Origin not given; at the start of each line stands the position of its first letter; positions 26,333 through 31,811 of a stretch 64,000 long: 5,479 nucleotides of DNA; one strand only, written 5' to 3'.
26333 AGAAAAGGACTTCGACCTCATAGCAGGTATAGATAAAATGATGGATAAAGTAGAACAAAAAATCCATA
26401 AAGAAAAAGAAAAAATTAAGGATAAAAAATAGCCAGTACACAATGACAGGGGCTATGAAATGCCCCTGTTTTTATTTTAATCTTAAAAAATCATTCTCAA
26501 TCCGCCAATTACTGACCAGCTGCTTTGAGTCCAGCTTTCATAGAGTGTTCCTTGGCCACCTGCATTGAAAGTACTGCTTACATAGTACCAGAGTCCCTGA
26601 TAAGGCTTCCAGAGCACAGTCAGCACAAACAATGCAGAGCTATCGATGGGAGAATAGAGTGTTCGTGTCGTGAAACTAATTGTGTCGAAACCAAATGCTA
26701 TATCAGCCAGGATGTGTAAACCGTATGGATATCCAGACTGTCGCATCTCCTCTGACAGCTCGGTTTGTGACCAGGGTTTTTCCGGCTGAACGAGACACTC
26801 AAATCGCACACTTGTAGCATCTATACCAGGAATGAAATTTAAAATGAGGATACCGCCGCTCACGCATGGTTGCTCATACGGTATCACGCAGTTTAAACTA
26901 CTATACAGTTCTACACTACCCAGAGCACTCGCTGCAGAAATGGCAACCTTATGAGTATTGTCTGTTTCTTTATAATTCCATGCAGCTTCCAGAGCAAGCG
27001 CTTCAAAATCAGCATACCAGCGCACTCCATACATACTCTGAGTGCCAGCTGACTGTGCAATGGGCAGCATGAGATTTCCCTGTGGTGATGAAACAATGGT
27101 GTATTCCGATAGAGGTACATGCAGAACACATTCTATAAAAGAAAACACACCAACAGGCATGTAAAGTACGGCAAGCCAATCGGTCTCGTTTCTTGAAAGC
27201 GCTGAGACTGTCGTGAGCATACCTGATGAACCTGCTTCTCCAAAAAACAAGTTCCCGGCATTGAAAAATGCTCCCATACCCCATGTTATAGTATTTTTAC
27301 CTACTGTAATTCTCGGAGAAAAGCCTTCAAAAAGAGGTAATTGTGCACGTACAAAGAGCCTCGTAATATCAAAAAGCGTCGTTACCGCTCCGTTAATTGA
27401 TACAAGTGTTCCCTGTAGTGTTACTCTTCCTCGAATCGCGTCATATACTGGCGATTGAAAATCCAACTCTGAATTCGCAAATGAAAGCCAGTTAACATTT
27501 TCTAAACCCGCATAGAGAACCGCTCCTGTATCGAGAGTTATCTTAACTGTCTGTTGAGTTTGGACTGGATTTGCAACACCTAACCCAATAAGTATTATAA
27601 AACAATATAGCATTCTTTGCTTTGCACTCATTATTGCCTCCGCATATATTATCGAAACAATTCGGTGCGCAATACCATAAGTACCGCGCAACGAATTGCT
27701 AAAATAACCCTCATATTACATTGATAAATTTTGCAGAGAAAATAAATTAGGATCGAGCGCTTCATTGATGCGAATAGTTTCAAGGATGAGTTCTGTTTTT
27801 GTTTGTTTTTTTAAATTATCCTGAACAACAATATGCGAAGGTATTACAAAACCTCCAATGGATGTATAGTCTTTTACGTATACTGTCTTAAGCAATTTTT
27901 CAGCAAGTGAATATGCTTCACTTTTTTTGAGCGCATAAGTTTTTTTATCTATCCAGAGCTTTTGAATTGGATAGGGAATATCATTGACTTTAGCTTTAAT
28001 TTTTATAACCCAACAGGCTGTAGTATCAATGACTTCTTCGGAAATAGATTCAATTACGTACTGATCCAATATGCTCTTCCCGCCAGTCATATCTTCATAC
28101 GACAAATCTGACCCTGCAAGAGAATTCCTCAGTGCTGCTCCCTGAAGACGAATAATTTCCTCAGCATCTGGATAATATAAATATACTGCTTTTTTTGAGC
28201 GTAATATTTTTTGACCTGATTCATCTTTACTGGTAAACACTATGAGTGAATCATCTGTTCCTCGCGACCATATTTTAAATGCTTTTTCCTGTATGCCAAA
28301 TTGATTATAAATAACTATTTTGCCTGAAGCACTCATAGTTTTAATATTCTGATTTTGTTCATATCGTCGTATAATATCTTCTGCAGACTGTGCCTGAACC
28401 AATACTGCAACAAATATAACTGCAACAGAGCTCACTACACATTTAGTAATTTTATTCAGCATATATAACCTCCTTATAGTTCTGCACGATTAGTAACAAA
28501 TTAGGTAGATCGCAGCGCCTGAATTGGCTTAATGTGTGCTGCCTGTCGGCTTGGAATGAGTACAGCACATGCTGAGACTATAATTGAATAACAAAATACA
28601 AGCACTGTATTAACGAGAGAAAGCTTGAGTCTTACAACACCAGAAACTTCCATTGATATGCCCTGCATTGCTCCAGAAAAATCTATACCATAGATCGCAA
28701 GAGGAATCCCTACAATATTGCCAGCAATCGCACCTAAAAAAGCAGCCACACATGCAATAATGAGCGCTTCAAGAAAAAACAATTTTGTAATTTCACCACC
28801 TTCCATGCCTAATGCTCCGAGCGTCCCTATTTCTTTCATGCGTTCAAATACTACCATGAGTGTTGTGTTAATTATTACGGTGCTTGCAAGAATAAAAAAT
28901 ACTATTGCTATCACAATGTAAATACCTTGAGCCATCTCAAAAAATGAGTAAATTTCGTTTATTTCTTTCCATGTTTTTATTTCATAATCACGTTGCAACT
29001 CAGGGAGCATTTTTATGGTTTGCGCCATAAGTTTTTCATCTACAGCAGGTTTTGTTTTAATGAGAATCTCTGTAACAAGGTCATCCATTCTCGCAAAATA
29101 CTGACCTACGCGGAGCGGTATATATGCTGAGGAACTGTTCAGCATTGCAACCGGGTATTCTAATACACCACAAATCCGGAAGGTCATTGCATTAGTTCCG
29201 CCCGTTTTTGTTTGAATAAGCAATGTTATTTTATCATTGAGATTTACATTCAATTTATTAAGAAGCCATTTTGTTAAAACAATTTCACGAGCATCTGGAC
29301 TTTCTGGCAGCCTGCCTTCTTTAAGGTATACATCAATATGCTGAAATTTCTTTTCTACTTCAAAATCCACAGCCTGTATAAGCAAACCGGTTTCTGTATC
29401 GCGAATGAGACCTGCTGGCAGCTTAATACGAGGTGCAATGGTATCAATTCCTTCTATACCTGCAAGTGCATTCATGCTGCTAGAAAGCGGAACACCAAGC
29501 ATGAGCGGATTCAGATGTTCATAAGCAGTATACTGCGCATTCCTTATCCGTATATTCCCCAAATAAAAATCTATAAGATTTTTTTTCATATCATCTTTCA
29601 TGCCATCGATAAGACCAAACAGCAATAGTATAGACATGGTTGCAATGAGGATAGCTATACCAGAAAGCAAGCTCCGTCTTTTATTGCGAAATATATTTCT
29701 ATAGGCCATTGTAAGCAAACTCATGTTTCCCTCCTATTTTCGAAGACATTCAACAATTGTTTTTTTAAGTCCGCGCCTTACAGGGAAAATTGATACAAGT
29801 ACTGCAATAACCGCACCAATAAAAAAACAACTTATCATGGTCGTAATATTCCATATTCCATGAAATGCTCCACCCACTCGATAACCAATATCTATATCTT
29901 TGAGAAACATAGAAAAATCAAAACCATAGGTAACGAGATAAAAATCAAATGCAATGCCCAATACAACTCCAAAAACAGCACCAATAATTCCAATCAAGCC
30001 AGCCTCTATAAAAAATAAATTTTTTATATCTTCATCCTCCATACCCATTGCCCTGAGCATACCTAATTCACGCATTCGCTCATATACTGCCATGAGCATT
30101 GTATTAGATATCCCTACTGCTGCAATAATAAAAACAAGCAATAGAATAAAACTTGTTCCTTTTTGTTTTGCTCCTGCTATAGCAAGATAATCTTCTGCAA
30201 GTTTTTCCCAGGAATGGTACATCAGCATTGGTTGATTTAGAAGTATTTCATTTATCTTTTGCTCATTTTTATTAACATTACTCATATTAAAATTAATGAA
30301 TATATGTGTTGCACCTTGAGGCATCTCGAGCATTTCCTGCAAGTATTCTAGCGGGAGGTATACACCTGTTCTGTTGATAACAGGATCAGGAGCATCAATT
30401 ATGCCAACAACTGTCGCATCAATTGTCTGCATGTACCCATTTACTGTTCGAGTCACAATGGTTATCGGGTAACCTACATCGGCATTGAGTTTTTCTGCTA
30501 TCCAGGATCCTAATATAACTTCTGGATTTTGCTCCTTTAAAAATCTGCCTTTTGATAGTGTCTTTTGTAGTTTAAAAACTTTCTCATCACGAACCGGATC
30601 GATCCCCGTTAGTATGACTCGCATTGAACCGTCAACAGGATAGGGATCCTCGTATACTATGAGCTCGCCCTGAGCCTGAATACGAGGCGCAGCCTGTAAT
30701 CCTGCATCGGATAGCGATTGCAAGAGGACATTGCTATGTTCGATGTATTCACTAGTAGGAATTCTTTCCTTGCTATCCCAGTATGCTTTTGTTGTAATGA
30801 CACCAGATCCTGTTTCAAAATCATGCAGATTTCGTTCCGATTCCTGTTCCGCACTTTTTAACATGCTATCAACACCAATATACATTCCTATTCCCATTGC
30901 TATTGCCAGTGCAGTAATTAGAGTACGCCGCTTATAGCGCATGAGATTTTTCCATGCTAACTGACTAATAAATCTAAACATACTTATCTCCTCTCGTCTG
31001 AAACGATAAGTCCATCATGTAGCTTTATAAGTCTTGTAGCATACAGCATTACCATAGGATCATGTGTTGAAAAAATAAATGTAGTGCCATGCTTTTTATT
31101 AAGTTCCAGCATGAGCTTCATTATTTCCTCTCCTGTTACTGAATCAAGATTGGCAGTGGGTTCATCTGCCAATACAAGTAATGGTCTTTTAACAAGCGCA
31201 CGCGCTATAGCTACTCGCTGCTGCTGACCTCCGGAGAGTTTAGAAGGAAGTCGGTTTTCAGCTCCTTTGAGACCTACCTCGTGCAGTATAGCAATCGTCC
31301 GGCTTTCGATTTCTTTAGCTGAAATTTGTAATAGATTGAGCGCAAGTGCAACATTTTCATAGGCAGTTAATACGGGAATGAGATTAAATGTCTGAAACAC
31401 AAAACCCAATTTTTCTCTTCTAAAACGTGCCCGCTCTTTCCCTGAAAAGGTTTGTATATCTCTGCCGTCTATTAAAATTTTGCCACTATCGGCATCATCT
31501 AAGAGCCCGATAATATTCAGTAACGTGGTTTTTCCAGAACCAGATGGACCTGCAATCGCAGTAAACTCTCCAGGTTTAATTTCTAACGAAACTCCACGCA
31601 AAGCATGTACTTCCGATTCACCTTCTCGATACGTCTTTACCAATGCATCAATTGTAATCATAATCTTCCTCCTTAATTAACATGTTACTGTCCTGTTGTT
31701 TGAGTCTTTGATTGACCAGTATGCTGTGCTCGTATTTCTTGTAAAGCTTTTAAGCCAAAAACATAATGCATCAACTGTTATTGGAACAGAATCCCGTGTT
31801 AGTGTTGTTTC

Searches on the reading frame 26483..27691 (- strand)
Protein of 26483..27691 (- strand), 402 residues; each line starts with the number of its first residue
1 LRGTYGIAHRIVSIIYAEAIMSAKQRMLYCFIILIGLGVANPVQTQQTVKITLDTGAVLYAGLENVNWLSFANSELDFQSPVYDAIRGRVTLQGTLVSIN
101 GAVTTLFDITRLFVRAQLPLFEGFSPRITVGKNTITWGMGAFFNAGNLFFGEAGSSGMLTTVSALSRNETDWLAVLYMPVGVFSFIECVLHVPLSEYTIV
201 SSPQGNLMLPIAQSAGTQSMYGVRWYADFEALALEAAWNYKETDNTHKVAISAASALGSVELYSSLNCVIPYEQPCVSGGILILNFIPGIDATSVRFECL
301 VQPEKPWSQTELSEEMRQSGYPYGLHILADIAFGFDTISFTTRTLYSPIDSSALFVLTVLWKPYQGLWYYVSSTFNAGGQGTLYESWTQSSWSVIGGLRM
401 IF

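Call 3: search_protein_families(library=pfam, proteins=[window:26483-27691:-], max_evalue=0.1)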
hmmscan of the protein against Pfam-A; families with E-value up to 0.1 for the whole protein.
window:26483-27691:- (402 aa): 0 families

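Call 4: search_protein_families(library=ncbifam, proteins=[window:26483-27691:-], max_evalue=0.1)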
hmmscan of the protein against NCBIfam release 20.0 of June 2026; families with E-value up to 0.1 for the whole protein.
window:26483-27691:- (402 aa): 0 families

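Call 28: find_homologous_proteins(query=window:26483-27634:-, max_evalue=0.001)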
Query window:26483-27634:- (383 aa): 4 proteins with E <= 0.001 among 4274 candidates.
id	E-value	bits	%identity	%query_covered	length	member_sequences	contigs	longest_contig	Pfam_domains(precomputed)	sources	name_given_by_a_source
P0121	3.2e-253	857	99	100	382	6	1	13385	-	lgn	-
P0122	6.1e-187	639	70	100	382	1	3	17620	-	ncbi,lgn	-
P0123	6.1e-185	633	70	100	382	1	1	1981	-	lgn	-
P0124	2.2e-132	460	53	99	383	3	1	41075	-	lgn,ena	-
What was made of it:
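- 26483..27634 (-): Last operon gene (383 aa from the ATG at 27634; the listed ORF extends to 27691). It has an N-terminal signal-like segment and ends ...GGLRMIF. It matches no family. Only 4 homologues were found (call 28).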

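Call 29: find_encoding_contigs(protein=P0121, flank=10000, max_places=8)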
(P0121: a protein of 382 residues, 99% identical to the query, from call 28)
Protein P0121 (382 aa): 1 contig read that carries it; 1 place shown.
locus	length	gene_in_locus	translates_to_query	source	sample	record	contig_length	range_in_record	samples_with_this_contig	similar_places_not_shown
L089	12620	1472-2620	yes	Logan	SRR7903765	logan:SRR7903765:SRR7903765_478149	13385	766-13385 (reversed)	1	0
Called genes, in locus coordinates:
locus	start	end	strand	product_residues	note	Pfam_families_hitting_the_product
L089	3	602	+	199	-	?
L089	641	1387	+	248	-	PF17131:TP_0789-like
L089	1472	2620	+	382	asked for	-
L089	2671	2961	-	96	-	PF02482:Ribosomal_S30AE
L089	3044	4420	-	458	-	PF00309:Sigma54_AID, PF04963:Sigma54_CBD, PF04552:Sigma54_DBD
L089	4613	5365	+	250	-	PF01025:GrpE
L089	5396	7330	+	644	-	PF00012:HSP70, PF06723:MreB_Mbl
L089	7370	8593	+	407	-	PF00226:DnaJ, PF01556:DnaJ_C, PF00684:DnaJ_CXXCXGXG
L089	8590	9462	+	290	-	PF00809:Pterin_bind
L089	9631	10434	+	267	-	PF19293:CdaA_N, PF02457:DAC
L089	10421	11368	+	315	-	PF07949:YbbR (weak)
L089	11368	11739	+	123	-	PF01648:ACPS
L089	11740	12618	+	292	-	PF09986:DUF2225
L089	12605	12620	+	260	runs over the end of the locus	?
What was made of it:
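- Tried and rejected: Contig L089, 99% identical in the last operon gene, does not reach the SPFH locus (call 29).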

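Call 45: predict_structure(alignment_id=A3)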
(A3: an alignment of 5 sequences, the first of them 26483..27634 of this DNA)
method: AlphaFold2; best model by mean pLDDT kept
length: 383 residues; sequences in the alignment: 5
mean_pLDDT: 31.1   pTM: 0.25
mean pLDDT of the five models: 31.1, 28.6, 28.4, 28.0, 25.0
residues with pLDDT >= 90: 0; 70-90: 0; 50-70: 0; < 50: 383
segments of 3 or more residues with pLDDT < 50: 1-383
pLDDT, mean of each block of 10 residues (from residue 1): 38 36 28 27 29 34 32 31 28 32 35 32 27 26 25 21 29 29 25 29 31 34 36 30 26 26 29 36 35 36 40 38 39 35 34 34 29 26 22
secondary structure, 60 per line:
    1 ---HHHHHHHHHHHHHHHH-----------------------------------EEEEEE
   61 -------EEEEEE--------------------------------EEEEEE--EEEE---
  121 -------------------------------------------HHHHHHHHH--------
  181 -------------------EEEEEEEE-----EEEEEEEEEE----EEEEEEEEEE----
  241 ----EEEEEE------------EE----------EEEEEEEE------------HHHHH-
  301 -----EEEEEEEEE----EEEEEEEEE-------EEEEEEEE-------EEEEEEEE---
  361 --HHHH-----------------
elements in order: H4-19 E55-60 E68-73 E106-111 E114-117 H164-172 E200-207 E213-222 E227-236 E245-250 E275-282 H295-299 E306-314 E319-327 E335-342 E350-357 H363-366
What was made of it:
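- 26483..27634 (-): The AF2 model is unusable at pLDDT 31 (call 45).
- Tried and rejected: The structure prediction of the last operon gene, from 5 sequences, failed at pLDDT 31 (call 45), so I make no fold claim.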

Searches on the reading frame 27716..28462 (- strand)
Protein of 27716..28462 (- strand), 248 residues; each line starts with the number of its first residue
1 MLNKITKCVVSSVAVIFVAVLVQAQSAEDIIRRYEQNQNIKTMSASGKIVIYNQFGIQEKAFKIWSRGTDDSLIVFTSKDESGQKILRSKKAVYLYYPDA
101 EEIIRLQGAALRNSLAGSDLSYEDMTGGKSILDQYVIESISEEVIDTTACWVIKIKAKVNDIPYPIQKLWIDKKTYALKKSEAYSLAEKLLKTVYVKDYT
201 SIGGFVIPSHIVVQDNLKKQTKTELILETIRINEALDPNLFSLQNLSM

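Call 3: search_protein_families(library=pfam, proteins=[window:27716-28462:-], max_evalue=0.1)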
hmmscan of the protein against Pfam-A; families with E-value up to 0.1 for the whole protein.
window:27716-28462:- (248 aa): 2 families
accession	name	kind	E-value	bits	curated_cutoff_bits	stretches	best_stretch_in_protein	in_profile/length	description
PF17131.11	LolA_like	-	1.5e-47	162.1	30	1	68-247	1-183/184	Outer membrane lipoprotein-sorting protein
PF03888.20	MucB_RseB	-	0.044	13.8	22.3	1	83-197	55-161/178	MucB/RseB N-terminal domain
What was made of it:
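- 27716..28462 (-): LolA_like / TP_0789-like periplasmic protein (248 aa) with an N-terminal signal-like segment. Pfam PF17131, E 1.5e-47 (call 3).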

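Call 4: search_protein_families(library=ncbifam, proteins=[window:27716-28462:-], max_evalue=0.1)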
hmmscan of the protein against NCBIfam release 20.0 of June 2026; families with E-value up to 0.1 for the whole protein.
window:27716-28462:- (248 aa): 3 families
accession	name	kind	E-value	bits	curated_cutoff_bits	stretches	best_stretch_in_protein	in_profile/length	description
NF053579.1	LolA3_fam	equivalog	0.0005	19.7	83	1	129-193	119-178/232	LolA3 family protein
NF053559.1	LolB1_Flavo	equivalog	0.024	14.1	50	1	168-237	169-239/244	lipoprotein insertase outer membrane protein LolB1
NF005151.0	PRK06630.1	equivalog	0.026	15.1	144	0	11-60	2-51/99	hypothetical protein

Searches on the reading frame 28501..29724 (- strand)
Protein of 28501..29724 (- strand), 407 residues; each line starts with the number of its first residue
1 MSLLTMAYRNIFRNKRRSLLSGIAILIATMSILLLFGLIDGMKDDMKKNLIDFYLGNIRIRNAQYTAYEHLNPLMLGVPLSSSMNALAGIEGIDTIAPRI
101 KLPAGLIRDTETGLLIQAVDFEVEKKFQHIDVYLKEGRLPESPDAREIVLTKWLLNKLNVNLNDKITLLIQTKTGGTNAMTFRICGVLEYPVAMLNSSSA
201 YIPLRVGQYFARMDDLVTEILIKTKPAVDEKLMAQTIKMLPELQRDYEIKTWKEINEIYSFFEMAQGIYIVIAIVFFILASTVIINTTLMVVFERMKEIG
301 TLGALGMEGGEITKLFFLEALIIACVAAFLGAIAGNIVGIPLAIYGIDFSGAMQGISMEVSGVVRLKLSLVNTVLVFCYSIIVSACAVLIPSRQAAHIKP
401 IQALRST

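Call 3: search_protein_families(library=pfam, proteins=[window:28501-29724:-], max_evalue=0.1)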
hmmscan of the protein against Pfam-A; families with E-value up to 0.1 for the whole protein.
window:28501-29724:- (407 aa): 2 families
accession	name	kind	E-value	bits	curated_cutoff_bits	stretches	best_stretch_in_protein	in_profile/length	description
PF02687.27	FtsX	-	7.5e-14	52.2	25.5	1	270-400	1-120/120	FtsX-like permease C-terminal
PF12704.14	MacB_PCD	-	9.8e-13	49.3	27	1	18-237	1-204/207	MacB-like periplasmic core domain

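Call 4: search_protein_families(library=ncbifam, proteins=[window:28501-29724:-], max_evalue=0.1)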
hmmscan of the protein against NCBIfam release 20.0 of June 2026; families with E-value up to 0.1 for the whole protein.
window:28501-29724:- (407 aa): 8 families
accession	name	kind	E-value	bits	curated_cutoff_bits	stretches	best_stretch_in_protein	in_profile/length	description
TIGR02212.1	lolCE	equivalog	4e-28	98.5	362.45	1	18-406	24-410/411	lipoprotein-releasing ABC transporter permease subunit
NF008357.0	PRK11146.1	exception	4.4e-22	78.5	439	1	84-405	82-412/414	lipoprotein-releasing ABC transporter permease subunit LolE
TIGR02213.1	lolE_release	exception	3.3e-18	65.7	540.35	1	87-406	82-410/411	lipoprotein-releasing ABC transporter permease subunit LolE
TIGR03434.1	ADOP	subfamily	9.7e-08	30.6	622.3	1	199-406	614-802/803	ADOP family duplicated permease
NF008076.0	PRK10814.1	exception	1.5e-06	27.5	473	1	18-405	27-397/399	lipoprotein-releasing ABC transporter permease subunit LolC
NF007826.0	PRK10535.1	equivalog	2.5e-05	22.7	966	1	4-404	258-645/648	macrolide ABC transporter ATP-binding protein/permease MacB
NF038346.1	FtsX_actino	exception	0.00046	19.7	250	1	255-386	169-296/308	permease-like cell division protein FtsX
NF038347.1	FtsX_Gpos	exception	0.0014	18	225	1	220-333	124-235/296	permease-like cell division protein FtsX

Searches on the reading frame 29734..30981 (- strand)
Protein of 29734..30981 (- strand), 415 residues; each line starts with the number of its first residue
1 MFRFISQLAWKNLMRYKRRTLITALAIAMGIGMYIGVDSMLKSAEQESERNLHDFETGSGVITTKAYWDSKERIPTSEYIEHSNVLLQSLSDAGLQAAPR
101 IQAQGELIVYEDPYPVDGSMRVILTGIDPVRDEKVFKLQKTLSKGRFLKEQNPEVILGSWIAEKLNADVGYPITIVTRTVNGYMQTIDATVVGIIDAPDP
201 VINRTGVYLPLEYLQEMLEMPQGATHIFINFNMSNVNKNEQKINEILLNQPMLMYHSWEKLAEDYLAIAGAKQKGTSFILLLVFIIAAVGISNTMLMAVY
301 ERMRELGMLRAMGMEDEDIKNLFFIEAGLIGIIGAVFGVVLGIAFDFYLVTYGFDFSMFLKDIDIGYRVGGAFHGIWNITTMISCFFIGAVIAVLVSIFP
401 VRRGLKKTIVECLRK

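Call 3: search_protein_families(library=pfam, proteins=[window:29734-30981:-], max_evalue=0.1)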
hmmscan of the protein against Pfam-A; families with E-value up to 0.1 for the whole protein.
window:29734-30981:- (415 aa): 2 families
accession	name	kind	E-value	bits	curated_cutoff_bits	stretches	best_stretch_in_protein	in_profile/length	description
PF02687.27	FtsX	-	1.3e-19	70.8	25.5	1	278-408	2-119/120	FtsX-like permease C-terminal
PF12704.14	MacB_PCD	-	6.8e-13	49.8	27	1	20-230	1-190/207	MacB-like periplasmic core domain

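Call 4: search_protein_families(library=ncbifam, proteins=[window:29734-30981:-], max_evalue=0.1)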
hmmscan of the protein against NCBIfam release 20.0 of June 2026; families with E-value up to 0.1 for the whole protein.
window:29734-30981:- (415 aa): 10 families
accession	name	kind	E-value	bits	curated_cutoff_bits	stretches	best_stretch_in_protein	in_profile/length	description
TIGR02212.1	lolCE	equivalog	2.7e-25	89.2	362.45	1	120-414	108-409/411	lipoprotein-releasing ABC transporter permease subunit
NF008357.0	PRK11146.1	exception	8.7e-18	64.3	439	1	96-349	86-345/414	lipoprotein-releasing ABC transporter permease subunit LolE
TIGR02213.1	lolE_release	exception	1.3e-16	60.4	540.35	1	88-351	76-344/411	lipoprotein-releasing ABC transporter permease subunit LolE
NF007826.0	PRK10535.1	equivalog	6.3e-11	41.3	966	1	279-412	528-644/648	macrolide ABC transporter ATP-binding protein/permease MacB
NF038347.1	FtsX_Gpos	exception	1.3e-09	37.9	225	1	269-406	164-296/296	permease-like cell division protein FtsX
NF008076.0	PRK10814.1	exception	4.8e-08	32.4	473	1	123-412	113-395/399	lipoprotein-releasing ABC transporter permease subunit LolC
TIGR03434.1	ADOP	subfamily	9.3e-08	30.6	622.3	1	235-346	640-751/803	ADOP family duplicated permease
NF038346.1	FtsX_actino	exception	1.2e-07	31.4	250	1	271-406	178-307/308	permease-like cell division protein FtsX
TIGR00439.2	FtsX_Gneg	equivalog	0.00031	20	255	1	266-402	160-288/292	permease-like cell division protein FtsX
NF041854.1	ABC_perm_YbbP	equivalog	0.03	12.2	999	1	248-406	213-361/806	putative ABC transporter permease subunit YbbP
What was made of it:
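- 29734..30981 (-): FtsX/MacB_PCD permease 1 (415 aa). Calls 3 and 4.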

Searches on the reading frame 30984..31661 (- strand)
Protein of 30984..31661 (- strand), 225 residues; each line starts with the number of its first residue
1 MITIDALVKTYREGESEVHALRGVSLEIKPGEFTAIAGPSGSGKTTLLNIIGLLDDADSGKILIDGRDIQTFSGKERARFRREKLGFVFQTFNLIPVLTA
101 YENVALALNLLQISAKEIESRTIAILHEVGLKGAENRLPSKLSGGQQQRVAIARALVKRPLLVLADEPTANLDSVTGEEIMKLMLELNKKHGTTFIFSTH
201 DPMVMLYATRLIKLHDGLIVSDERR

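Call 3: search_protein_families(library=pfam, proteins=[window:30984-31661:-], max_evalue=0.1)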
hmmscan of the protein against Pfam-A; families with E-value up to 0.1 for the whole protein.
window:30984-31661:- (225 aa): 17 families
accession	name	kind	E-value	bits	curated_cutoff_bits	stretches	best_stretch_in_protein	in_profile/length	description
PF00005.33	ABC_tran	-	1.3e-37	129.9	25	1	21-170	1-137/137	ABC transporter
PF13304.12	AAA_21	-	1.3e-11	45.6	27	2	33-79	1-59/304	AAA domain, putative AbiEii toxin, Type IV TA system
PF02463.25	SMC_N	-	6.7e-07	29.4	40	1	32-214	25-211/220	RecF/RecN/SMC N terminal domain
PF13555.12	AAA_29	-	0.00016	21.8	27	1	21-48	12-39/61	P-loop containing region of AAA domain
PF13476.12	AAA_23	-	0.001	20.2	27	1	24-52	13-40/201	AAA domain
PF01637.24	ATPase_2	-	0.0019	18.5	33.2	1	26-126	15-115/225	ATPase domain predominantly from Archaea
PF13401.12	AAA_22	-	0.0043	17.8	27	1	32-68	6-33/130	AAA domain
PF13175.12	AAA_15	-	0.0074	16.4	32.1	1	24-73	17-69/374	AAA ATPase domain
PF03193.22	RsgA_GTPase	-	0.017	15.4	30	1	27-51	103-126/174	RsgA GTPase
PF25199.1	nSTAND_NTPase5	-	0.022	15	34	0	29-49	39-59/145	Novel STAND NTPase 5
PF13191.12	AAA_16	-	0.026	15.5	32.6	1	32-68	25-52/167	AAA ATPase domain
PF02492.25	cobW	-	0.038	14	20.7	1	34-51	3-20/180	CobW/HypB/UreG, nucleotide-binding domain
PF13481.12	AAA_25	-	0.038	14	27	1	28-48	30-50/195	AAA domain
PF09818.15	ABC_ATPase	-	0.039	13.4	23.2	0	26-51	75-99/283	P-loop domain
PF13604.12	AAA_30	-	0.042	14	27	0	32-67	19-47/191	AAA domain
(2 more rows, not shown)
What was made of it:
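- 30984..31661 (-): ABC ATPase (LolD/MacB/FtsE-like), 225 aa, with its own AAGGAGG ribosome-binding site in the 15-nt spacer. Pfam ABC_tran, E 1e-37 (call 3).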

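Call 4: search_protein_families(library=ncbifam, proteins=[window:30984-31661:-], max_evalue=0.1)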
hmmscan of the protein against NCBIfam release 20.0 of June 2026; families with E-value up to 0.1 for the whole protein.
window:30984-31661:- (225 aa): 194 families (the best 25 are shown)
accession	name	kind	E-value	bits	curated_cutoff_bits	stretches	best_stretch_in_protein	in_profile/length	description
TIGR02211.1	LolD_lipo_ex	equivalog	2.9e-67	226.4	307.75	1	2-220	2-220/221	lipoprotein-releasing ABC transporter ATP-binding protein LolD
TIGR02982.1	heterocyst_DevA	subfamily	2.1e-64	217.2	295.8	1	2-219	2-219/220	ABC exporter ATP-binding subunit, DevA family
NF038007.1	ABC_ATP_DarD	equivalog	1.6e-62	210.8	375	1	1-218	1-217/218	darobactin export ABC transporter ATP-binding protein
TIGR02673.1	FtsE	equivalog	1.6e-61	207.7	264.85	1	1-217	1-213/214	cell division ATP-binding protein FtsE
TIGR03608.1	L_ocin_972_ABC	subfamily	1.9e-61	207.1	254.85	1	18-214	11-206/206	putative bacteriocin export ABC transporter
NF008639.0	PRK11629.1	equivalog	5.8e-61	205.9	360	1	3-219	8-224/234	lipoprotein-releasing ABC transporter ATP-binding protein LolD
NF007826.0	PRK10535.1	equivalog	1.1e-59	202.3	966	1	5-223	8-225/648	macrolide ABC transporter ATP-binding protein/permease MacB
NF007879.0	PRK10584.1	equivalog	9.6e-59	198.9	336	1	2-219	7-224/228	putative ABC transporter ATP-binding protein YbbA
TIGR02315.1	ABC_phnC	equivalog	1.4e-54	185.1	266.1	1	1-223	1-228/243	phosphonate ABC transporter ATP-binding protein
NF040933.2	ABC_arch_GlcV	equivalog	4.1e-52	177.2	450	1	2-206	3-206/357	glucose ABC transporter ATP-binding protein GlcV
TIGR03265.1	PhnT2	equivalog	1.5e-50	172.4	457.7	1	4-217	7-211/353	putative 2-aminoethylphosphonate ABC transporter ATP-binding protein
NF006987.0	PRK09452.1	equivalog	3.9e-49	167.3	482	1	3-220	19-227/378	spermidine/putrescine ABC transporter ATP-binding protein PotA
TIGR01186.1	proV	subfamily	1.4e-48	165.8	326.6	1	19-220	7-209/363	betaine/proline/choline family ABC transporter ATP-binding protein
TIGR02314.1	ABC_MetN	equivalog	9.8e-48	162.9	499.7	1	1-204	1-203/343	methionine ABC transporter ATP-binding protein MetN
NF007027.0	PRK09493.1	equivalog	1.3e-47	162.2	379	1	17-222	13-217/240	glutamine ABC transporter ATP-binding protein GlnQ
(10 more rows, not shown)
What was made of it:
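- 30984..31661 (-): Best NCBIfam match is LolD at 226 bits, below the 307.75 cut-off (call 4).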
